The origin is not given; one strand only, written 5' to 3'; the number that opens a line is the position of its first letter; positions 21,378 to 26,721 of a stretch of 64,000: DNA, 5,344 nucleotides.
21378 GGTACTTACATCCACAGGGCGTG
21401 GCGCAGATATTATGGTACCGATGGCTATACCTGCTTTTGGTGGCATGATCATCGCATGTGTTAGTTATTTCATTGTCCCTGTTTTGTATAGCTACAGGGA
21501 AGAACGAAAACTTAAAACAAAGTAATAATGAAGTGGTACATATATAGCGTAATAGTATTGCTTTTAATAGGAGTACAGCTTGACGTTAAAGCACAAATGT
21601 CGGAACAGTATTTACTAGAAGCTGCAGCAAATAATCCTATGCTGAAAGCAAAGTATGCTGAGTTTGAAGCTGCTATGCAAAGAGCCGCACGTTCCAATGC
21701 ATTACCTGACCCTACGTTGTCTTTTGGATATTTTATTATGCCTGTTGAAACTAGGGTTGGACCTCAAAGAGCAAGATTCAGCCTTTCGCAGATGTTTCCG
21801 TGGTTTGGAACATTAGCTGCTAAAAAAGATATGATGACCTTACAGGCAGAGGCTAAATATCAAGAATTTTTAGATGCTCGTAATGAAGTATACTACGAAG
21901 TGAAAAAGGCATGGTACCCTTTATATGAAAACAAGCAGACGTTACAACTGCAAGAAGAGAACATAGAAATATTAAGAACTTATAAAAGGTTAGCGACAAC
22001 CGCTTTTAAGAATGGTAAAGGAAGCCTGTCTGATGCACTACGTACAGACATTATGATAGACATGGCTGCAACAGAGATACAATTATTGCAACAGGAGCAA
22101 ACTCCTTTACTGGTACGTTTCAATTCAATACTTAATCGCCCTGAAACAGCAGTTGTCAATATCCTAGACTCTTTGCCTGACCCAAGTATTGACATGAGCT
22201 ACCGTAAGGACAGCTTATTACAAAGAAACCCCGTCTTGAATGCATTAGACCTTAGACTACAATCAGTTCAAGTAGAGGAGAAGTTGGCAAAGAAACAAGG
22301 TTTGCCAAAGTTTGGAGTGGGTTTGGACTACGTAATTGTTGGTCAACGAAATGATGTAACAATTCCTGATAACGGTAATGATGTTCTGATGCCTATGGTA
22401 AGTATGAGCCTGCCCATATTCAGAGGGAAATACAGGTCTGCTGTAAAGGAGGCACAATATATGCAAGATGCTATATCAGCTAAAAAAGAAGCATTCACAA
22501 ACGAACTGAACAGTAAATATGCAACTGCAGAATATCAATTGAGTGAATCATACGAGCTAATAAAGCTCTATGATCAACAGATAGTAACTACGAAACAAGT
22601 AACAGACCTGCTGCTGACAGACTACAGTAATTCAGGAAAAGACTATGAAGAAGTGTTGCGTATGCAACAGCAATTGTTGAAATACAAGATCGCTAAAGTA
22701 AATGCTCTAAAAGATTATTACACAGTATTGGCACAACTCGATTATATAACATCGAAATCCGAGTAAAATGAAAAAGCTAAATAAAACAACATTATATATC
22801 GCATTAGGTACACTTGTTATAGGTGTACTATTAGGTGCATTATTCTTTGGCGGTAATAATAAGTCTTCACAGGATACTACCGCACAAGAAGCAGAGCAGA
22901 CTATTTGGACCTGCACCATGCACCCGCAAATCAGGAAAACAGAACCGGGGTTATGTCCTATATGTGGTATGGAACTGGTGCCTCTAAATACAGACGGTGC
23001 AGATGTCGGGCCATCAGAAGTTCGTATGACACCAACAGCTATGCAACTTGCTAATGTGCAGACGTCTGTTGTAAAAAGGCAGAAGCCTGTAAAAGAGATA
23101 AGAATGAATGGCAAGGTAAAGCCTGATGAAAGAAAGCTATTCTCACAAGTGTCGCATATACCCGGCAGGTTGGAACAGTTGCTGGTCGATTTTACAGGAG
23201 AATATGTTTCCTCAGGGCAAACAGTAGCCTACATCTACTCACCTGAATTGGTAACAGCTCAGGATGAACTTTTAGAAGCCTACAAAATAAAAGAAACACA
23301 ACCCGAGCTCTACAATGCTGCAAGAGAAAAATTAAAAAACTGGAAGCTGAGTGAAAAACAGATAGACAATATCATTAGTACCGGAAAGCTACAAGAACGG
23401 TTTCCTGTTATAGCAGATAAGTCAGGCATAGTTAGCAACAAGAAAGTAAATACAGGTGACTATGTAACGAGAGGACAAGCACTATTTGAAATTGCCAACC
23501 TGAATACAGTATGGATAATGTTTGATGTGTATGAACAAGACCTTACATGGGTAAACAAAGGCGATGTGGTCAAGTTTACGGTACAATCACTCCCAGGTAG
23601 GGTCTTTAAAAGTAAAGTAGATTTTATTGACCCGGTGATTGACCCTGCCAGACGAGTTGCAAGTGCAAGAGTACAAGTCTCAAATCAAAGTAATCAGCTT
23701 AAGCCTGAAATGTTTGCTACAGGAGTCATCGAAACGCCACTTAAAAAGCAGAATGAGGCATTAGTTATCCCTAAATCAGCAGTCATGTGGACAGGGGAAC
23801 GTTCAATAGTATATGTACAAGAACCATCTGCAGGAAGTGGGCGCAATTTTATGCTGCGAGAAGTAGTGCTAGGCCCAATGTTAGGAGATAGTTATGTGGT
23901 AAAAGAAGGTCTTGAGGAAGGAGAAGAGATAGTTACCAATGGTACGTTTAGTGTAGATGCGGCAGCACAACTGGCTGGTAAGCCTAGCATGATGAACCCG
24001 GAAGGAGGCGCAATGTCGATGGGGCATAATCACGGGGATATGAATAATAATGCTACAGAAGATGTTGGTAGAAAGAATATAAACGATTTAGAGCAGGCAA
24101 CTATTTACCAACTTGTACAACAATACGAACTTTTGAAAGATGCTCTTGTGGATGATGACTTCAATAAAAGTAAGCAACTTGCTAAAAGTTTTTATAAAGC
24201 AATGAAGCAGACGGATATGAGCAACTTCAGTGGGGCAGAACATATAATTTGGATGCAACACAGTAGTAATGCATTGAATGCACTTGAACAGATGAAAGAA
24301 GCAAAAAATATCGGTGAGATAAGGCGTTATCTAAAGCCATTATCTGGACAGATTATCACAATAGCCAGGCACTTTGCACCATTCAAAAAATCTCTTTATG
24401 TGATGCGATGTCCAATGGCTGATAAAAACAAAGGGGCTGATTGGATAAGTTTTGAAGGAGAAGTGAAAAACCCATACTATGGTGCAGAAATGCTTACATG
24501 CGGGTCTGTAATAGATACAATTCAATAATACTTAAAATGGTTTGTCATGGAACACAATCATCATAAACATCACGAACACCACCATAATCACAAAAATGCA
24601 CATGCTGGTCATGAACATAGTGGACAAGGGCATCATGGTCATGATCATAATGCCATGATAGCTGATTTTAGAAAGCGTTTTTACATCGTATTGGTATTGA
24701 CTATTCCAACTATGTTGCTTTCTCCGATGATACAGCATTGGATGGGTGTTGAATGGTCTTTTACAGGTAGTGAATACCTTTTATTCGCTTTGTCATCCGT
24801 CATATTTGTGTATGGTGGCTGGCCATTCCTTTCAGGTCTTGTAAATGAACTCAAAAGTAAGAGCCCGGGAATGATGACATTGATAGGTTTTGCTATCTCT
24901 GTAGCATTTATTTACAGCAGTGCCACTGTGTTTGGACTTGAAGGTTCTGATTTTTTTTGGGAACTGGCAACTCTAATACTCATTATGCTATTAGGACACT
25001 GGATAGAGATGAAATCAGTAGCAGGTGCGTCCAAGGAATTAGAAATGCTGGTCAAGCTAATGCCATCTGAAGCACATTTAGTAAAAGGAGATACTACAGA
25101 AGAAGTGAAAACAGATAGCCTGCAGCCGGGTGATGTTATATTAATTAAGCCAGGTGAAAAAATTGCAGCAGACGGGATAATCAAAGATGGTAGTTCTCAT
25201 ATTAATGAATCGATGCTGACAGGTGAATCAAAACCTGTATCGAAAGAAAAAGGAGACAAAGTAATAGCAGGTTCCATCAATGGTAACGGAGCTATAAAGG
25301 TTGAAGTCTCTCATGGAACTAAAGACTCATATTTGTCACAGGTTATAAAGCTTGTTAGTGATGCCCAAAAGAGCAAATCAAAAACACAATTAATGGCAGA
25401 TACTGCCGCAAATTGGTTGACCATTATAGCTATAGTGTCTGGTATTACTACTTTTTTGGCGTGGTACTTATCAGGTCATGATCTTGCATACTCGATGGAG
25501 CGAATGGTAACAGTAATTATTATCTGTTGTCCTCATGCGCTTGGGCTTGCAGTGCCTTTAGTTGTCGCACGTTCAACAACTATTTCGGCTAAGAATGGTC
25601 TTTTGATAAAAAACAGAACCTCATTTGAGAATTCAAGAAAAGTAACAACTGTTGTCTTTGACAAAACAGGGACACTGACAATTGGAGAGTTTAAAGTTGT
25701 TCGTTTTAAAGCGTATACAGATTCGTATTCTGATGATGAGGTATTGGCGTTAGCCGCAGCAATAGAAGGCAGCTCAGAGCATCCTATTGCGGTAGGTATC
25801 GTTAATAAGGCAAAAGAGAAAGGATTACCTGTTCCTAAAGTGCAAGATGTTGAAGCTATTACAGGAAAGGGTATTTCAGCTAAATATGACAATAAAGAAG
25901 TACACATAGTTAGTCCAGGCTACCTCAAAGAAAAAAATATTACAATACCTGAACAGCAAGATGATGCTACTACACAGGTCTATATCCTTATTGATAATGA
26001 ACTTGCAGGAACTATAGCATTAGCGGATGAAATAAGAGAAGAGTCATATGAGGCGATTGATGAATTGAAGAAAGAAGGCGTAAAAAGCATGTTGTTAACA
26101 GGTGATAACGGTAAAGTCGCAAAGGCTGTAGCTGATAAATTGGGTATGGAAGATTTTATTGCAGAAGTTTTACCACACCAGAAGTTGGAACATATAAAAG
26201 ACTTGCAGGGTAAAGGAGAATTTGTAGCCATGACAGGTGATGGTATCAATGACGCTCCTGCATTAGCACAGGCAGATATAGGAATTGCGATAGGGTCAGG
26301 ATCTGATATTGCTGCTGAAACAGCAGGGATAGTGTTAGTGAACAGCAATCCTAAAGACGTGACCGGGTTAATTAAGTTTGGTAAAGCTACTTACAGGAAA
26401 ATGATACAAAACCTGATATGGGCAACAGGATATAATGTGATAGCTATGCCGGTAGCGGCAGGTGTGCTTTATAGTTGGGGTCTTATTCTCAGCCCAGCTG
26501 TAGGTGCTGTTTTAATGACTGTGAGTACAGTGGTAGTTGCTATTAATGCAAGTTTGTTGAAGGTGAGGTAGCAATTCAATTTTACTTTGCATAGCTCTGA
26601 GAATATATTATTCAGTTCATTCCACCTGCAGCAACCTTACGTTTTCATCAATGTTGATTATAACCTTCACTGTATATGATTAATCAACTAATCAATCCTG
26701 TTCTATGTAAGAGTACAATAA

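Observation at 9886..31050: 21.1-kb integrative element inserted into the 3' end of tRNA-Arg(ACG), with clean att junctions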

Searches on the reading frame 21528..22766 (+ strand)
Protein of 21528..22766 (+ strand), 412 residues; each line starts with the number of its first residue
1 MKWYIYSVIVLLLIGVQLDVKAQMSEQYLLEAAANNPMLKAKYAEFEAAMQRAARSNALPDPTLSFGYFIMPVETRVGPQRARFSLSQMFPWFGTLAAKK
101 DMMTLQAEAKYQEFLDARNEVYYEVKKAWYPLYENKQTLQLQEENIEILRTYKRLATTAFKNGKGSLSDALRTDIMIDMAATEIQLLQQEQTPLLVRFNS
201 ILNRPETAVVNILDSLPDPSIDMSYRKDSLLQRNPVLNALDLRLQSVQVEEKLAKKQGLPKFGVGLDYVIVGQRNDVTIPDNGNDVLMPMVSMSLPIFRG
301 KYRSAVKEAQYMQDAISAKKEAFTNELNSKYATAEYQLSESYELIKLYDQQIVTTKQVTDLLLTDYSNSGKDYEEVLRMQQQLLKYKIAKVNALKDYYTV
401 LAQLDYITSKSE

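Call 8: search_protein_families(library=pfam, proteins=[window:21528-22766:+], max_evalue=0.01)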
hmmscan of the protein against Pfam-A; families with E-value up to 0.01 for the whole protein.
window:21528-22766:+ (412 aa): 1 family
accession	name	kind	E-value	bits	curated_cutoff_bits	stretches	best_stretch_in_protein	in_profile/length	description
PF02321.23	OEP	-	1.1e-41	143.2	22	2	229-408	7-186/187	Outer membrane efflux protein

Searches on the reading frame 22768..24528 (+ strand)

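Call 8: search_protein_families(library=pfam, proteins=[window:22768-24528:+], max_evalue=0.01)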
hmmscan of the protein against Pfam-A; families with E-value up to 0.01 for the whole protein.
window:22768-24528:+ (586 aa): 5 families
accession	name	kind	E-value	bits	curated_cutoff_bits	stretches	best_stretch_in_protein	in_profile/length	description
PF16576.10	HlyD_D23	-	3.2e-69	232.9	30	1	109-317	4-214/214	Barrel-sandwich domain of CusB or HlyD membrane-fusion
PF11827.13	DUF3347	-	8.5e-20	71.9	25.5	1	450-539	2-91/93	Protein of unknown function (DUF3347)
PF13437.12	HlyD_3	-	5.9e-18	66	22.2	1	216-313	4-105/106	HlyD family secretion protein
PF19335.5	HMBD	-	2.7e-10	40.5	23.6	1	47-72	2-27/28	Heavy metal binding domain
PF12700.13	HlyD_2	-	0.0031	16.7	25.1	0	224-273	244-292/416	HlyD family secretion protein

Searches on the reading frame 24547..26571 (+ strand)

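Call 8: search_protein_families(library=pfam, proteins=[window:24547-26571:+], max_evalue=0.01)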
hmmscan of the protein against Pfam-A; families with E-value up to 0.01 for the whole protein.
window:24547-26571:+ (674 aa): 3 families
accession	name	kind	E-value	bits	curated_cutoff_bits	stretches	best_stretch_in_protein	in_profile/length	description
PF00122.25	E1-E2_ATPase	-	1.2e-54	185.1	28.1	1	170-350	1-181/181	E1-E2 ATPase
PF00702.32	Hydrolase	-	2.7e-32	113.2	26.4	1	367-577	2-191/191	haloacid dehalogenase-like hydrolase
PF08282.18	Hydrolase_3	-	3.8e-06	27.2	20.9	1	551-601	197-247/255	haloacid dehalogenase-like hydrolase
